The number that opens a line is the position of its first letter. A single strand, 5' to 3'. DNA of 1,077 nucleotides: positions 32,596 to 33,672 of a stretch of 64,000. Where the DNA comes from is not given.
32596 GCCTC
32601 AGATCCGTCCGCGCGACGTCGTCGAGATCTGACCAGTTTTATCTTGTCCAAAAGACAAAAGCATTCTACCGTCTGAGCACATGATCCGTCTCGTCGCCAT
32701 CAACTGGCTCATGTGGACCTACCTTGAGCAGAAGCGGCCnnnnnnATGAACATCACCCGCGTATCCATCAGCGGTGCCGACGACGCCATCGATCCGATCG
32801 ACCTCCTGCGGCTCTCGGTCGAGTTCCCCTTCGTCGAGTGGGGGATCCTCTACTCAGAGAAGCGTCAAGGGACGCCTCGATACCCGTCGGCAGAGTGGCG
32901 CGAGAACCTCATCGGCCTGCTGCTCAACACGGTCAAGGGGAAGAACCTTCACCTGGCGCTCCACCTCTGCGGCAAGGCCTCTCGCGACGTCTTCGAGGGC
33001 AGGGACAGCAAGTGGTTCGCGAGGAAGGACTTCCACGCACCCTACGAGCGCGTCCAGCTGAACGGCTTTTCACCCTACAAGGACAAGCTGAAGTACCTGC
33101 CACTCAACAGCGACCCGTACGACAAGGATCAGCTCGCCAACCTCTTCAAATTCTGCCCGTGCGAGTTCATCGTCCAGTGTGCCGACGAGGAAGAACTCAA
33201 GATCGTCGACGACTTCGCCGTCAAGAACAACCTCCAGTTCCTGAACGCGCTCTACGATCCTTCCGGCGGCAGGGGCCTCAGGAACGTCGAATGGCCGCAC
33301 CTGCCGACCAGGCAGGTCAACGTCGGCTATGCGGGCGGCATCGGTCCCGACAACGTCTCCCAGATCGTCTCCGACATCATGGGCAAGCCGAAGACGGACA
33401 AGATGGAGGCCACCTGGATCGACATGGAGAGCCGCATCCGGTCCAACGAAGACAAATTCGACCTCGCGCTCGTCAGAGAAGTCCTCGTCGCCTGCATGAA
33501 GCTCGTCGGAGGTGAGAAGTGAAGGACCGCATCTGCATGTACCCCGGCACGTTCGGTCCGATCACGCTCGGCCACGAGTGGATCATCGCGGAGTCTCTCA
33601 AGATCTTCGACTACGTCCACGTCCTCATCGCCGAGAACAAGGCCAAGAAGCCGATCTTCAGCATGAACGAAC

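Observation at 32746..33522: TrpF-like barrel in the NAD island and a TrpC-like barrel inside the tRNA array (11038..11586)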

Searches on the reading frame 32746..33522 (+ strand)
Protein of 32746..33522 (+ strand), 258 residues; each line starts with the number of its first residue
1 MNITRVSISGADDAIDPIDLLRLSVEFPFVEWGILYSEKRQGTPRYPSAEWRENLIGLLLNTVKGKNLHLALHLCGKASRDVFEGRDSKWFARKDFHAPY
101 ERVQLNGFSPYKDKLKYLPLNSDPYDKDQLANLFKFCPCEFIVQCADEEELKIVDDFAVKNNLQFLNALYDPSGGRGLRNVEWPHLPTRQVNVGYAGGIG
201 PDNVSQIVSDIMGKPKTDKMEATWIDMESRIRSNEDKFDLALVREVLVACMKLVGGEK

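Call 4: search_protein_families(library=pfam, proteins=[window:32746-33522:+], max_evalue=10)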
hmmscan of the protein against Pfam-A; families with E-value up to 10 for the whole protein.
window:32746-33522:+ (258 aa): 1 family
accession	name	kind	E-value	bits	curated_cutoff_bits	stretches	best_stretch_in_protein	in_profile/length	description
PF00697.28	PRAI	-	6.9e-05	23.1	22.7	1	137-246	91-190/193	N-(5'phosphoribosyl)anthranilate (PRA) isomerase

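Call 5: search_protein_families(library=phrogs, proteins=[window:32746-33522:+], max_evalue=1)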
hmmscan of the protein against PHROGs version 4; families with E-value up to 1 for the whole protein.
window:32746-33522:+ (258 aa): 0 families

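Call 6: search_protein_families(library=ncbifam, proteins=[window:32746-33522:+], max_evalue=10)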
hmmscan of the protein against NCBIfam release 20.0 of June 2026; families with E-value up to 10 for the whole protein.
window:32746-33522:+ (258 aa): 1 family
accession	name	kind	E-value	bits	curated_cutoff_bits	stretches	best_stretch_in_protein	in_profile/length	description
NF002298.0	PRK01222.1-4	equivalog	0.012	15.3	215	1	158-248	118-200/209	phosphoribosylanthranilate isomerase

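Call 9: search_dna_similar(query=window:32746-33522:+, collection=phages, mode=protein, max_rows=25, max_evalue=0.001)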
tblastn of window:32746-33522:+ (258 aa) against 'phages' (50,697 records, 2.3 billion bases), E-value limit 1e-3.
Records with a match: 4; places in all: 4; records where one place covers at least 80% of the query: 4.
Best place of each record, by identity: <60% 4.
By first word of the organism name: uncultured 3; Microcystis 1.
By host as written in the record: - 3; Microcystis wesenbergii 1.
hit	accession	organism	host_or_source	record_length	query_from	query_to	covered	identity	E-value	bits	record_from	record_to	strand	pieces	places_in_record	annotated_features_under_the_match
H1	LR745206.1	uncultured phage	metagenomic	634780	1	258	100%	36.3%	6e-33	132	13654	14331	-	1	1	record has no annotation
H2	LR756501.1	uncultured phage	metagenomic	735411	3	248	95%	36.9%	7e-33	132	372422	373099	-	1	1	record has no annotation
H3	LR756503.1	uncultured phage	metagenomic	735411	3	248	95%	36.9%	7e-33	132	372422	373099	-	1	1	record has no annotation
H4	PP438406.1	Microcystis phage Mwe-JY13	Microcystis wesenbergii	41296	1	241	93%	29.6%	4e-9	62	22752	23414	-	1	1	hypothetical protein (x2)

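Call 16: search_solved_structures(query=window:32746-33522:+, max_evalue=10, show_alignments=2)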
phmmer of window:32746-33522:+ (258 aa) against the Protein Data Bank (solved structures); distinct sequences matched with E-value up to 10: 3.
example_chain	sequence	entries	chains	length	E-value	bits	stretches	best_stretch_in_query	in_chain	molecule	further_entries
5ig9_A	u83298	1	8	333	0.91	12.3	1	101-183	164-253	ATP grasp ligase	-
8agf_A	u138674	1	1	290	0.97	12.2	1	55-94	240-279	Thiosulfate sulfurtransferase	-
3gx8_A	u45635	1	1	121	1.3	11.7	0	166-199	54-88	Monothiol glutaredoxin-5, mitochondrial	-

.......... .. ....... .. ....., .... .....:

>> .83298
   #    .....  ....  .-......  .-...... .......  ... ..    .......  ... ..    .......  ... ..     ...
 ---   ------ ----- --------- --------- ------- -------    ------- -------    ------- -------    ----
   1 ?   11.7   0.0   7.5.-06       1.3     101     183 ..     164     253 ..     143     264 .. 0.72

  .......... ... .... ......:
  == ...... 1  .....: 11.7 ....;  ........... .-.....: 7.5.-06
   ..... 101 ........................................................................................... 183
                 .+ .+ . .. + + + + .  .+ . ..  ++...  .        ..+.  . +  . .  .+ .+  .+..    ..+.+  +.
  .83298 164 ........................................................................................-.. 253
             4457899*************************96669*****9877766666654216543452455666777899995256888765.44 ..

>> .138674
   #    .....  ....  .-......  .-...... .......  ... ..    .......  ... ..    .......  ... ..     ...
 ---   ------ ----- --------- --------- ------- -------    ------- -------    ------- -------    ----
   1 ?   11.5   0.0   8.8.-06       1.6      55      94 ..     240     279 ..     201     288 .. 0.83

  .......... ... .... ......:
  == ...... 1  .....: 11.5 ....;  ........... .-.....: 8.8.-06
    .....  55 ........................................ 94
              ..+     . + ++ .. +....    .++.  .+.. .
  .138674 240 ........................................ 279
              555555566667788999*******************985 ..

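Call 18: find_homologous_proteins(query=window:32746-33522:+, max_evalue=0.001)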
Query window:32746-33522:+ (258 aa): 413 proteins with E <= 0.001 among 787 candidates; the best 120 are listed.
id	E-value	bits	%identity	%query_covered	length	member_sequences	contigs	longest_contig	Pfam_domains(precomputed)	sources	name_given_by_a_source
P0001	1.2e-174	597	100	100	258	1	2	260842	-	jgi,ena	jgi:hypothetical protein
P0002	1.6e-150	518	82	100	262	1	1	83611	PF00697.29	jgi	jgi:N-(5'phosphoribosyl)anthranilate (PRA) isomerase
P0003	3.3e-124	432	72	100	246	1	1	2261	-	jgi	jgi:hypothetical protein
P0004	8.2e-124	430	75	100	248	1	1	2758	-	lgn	-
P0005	9.0e-115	401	70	97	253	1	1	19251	-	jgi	jgi:hypothetical protein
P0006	4.4e-102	359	64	97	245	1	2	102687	-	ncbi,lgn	-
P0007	1.1e-47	181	42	99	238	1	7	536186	-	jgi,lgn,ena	-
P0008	1.8e-45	174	42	97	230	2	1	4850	-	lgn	-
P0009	2.3e-45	173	43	98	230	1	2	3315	-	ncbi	-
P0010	7.9e-45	172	45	99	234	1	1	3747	PF00697.29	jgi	jgi:phosphoribosylanthranilate isomerase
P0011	1.3e-44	171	44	98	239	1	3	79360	-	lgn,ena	-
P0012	1.3e-44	171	44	98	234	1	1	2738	PF00697.29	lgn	-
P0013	6.4e-44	169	41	98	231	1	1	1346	-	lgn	-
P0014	1.2e-43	168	42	96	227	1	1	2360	-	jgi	jgi:hypothetical protein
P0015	2.1e-43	167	43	96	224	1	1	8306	-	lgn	-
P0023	2.3e-42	163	41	95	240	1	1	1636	PF00697.29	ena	-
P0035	5.3e-41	159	40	94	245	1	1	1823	PF00697.29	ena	-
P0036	6.6e-41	159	41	99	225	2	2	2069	PF00697.29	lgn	-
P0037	6.7e-41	159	40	99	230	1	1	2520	PF00697.29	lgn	-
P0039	1.2e-40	158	43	96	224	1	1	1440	PF00697.29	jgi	jgi:N-(5'phosphoribosyl)anthranilate (PRA) isomerase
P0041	1.5e-40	158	41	98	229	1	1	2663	PF00697.29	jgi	jgi:hypothetical protein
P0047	1.7e-39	154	43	94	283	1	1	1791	PF00697.29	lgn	-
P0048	3.6e-39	153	40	98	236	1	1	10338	PF00697.29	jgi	jgi:hypothetical protein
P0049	4.0e-39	153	42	98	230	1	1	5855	PF00697.29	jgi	jgi:hypothetical protein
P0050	4.1e-39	153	39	98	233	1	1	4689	PF00697.29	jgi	-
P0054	6.3e-39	152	40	95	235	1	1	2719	PF00697.29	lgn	-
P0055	6.7e-39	152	40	96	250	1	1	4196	PF00697.29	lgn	-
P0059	1.4e-38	151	41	100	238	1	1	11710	PF00697.29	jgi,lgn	-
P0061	1.6e-38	151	41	96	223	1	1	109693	-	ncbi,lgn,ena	-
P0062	2.6e-38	150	39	98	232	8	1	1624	PF00697.29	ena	-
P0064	3.7e-38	150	41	94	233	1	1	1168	PF00697.29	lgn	-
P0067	5.8e-38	149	39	97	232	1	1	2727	PF00697.29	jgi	-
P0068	6.2e-38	149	42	95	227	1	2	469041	-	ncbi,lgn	-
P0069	6.7e-38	149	40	100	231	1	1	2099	PF00697.29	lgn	-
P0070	8.8e-38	148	40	96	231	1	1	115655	PF00697.29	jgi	jgi:hypothetical protein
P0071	1.2e-37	148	41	99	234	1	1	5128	PF00697.29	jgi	jgi:hypothetical protein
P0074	2.2e-37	147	38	98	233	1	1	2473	PF00697.29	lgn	-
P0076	3.6e-37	146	42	95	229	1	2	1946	PF00697.29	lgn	-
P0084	6.1e-37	146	39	95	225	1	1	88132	-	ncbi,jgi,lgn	ncbi:MAG TPA: hypothetical protein VGI39_01425 [Polyangiaceae bacterium]|jgi:hypothetical protein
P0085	6.3e-37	146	39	96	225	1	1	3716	PF00697.29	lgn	-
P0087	7.3e-37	145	39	98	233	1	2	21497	PF00697.29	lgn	-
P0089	7.9e-37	145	39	98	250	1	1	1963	PF00697.29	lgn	-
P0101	6.1e-36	142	40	97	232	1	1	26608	PF00697.29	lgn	-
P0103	8.2e-36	142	41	98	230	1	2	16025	PF00697.29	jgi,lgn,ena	jgi:hypothetical protein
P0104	8.9e-36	142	39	96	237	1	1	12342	PF00697.29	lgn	-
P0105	1.0e-35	142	36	97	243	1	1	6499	PF00697.29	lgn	-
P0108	1.9e-35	141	40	95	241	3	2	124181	PF00697.29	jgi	jgi:hypothetical protein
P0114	2.5e-35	140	41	98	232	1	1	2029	PF00697.29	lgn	-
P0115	2.6e-35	140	42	96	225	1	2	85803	PF00697.29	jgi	jgi:hypothetical protein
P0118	3.2e-35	140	38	97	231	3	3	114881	PF00697.29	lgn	-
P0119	3.2e-35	140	38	98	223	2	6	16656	PF00697.29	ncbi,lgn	-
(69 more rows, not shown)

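Call 20: find_encoding_contigs(protein=P0007, flank=8000, max_places=3)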
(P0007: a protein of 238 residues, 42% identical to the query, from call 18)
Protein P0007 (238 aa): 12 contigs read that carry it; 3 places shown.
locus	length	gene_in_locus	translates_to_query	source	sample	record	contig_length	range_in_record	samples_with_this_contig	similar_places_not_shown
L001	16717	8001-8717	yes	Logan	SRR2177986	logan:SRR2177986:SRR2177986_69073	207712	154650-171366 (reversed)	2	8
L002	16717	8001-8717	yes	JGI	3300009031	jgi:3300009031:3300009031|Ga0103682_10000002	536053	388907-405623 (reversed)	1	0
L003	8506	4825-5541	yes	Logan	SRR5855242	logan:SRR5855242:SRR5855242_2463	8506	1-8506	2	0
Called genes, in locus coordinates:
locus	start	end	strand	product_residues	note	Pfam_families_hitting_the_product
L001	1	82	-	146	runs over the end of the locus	-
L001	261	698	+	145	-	-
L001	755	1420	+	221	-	-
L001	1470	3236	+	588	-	PF00691:OmpA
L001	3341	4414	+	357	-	PF14388:DUF4419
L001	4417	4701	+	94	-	-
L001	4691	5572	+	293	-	PF00528:BPD_transp_1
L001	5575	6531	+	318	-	PF00005:ABC_tran, PF02463:SMC_N (faint), PF13304:AAA_21 (weak)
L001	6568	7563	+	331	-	-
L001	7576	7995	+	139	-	-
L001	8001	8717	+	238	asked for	-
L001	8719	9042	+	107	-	-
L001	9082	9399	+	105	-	PF00085:Thioredoxin, PF14595:Thioredoxin_9 (weak), PF13098:Thioredoxin_2, PF13905:Thioredoxin_8 (faint)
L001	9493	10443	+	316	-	PF03161:LAGLIDADG_2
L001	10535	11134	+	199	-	PF03462:PCRF, PF00472:RF-1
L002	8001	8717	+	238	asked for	-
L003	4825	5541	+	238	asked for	-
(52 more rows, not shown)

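Call 21: find_encoding_contigs(protein=P0084, flank=8000, max_places=2)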
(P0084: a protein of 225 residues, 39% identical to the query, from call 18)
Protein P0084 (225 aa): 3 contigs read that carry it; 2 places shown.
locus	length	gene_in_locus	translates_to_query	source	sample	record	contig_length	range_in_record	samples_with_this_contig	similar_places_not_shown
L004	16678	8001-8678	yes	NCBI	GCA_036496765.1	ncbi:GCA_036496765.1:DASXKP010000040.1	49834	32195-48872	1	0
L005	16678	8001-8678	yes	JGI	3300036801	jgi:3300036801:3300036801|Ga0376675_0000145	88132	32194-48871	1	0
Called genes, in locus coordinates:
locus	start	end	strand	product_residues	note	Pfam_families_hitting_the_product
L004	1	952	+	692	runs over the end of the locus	PF26675:DUF8224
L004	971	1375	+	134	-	-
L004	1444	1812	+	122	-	-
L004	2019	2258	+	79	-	-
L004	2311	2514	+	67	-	-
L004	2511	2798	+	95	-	-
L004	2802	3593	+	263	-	PF25680:Mom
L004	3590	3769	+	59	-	-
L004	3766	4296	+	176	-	-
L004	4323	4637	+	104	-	-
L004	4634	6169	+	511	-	PF00145:DNA_methylase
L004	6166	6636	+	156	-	PF21818:DUF6884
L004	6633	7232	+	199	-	-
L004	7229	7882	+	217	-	-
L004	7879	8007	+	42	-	-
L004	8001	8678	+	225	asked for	-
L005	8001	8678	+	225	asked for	-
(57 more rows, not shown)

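Call 27: predict_structure(alignment_id=A1)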
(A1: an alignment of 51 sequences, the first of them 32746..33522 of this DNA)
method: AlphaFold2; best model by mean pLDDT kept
length: 258 residues; sequences in the alignment: 51
mean_pLDDT: 87.6   pTM: 0.88
mean pLDDT of the five models: 87.6, 86.0, 83.9, 83.9, 83.8
residues with pLDDT >= 90: 162; 70-90: 61; 50-70: 34; < 50: 1
segments of 3 or more residues with pLDDT < 50: none
pLDDT, mean of each block of 10 residues (from residue 1): 90 98 97 96 96 95 94 93 79 66 92 70 65 79 94 93 92 86 86 94 93 71 91 96 97 71
secondary structure, 60 per line:
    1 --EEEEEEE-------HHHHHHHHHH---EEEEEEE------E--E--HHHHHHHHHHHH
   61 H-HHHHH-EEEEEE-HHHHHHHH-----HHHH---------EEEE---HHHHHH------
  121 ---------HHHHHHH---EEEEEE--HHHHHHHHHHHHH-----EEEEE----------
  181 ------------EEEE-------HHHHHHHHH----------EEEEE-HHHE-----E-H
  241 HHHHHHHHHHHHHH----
elements in order: E3-9 H17-26 E30-36 H49-61 H63-67 E69-74 H76-83 H89-92 E102-105 H109-114 H130-136 E140-145 H148-160 E166-170 E193-196 H204-212 E223-227 H240-254

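Call 33: find_related_loci(query=A1, collection=viral_contigs, flank=10000)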
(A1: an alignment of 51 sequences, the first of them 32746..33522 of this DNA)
Query A1 (258 aa) in viral_contigs; peptide patterns used: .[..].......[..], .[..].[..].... (x = any residue, [..] = any of these).
185 stretches matched a pattern; 123 encode a relative of the query (tblastn E <= 1e-3); the best 80 are kept; 80 distinct loci.
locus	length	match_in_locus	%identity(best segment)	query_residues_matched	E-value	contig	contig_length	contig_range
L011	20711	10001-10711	42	3-257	2e-54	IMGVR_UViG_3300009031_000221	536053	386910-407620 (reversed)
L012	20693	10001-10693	41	1-254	6e-50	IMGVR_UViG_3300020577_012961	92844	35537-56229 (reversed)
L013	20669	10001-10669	42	6-247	2e-46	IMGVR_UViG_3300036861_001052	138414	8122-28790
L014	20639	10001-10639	39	3-247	4e-44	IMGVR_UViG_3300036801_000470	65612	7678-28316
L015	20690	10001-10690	36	1-247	7e-42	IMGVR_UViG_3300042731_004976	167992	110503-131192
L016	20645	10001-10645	40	1-247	1e-41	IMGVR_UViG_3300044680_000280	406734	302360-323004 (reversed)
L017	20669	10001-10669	36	1-254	8e-37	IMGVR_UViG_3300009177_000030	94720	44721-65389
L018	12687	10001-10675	37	3-247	3e-36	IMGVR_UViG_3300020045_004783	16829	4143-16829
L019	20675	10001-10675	37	3-247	9e-36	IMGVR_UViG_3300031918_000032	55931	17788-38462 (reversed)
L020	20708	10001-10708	35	1-253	2e-35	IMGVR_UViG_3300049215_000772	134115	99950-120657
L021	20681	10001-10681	36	3-249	7e-35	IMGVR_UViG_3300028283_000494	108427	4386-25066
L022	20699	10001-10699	36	6-254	2e-34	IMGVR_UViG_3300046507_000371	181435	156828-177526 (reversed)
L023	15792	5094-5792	35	6-254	4e-34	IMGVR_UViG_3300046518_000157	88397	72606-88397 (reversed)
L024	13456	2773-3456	35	1-254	1e-33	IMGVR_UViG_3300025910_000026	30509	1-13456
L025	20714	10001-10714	35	6-254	7e-34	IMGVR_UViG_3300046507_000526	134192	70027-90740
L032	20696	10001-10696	34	3-249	7e-32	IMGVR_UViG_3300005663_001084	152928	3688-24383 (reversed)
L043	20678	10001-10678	34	3-257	2e-29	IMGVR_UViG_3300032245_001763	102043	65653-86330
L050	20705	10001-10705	33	3-254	4e-28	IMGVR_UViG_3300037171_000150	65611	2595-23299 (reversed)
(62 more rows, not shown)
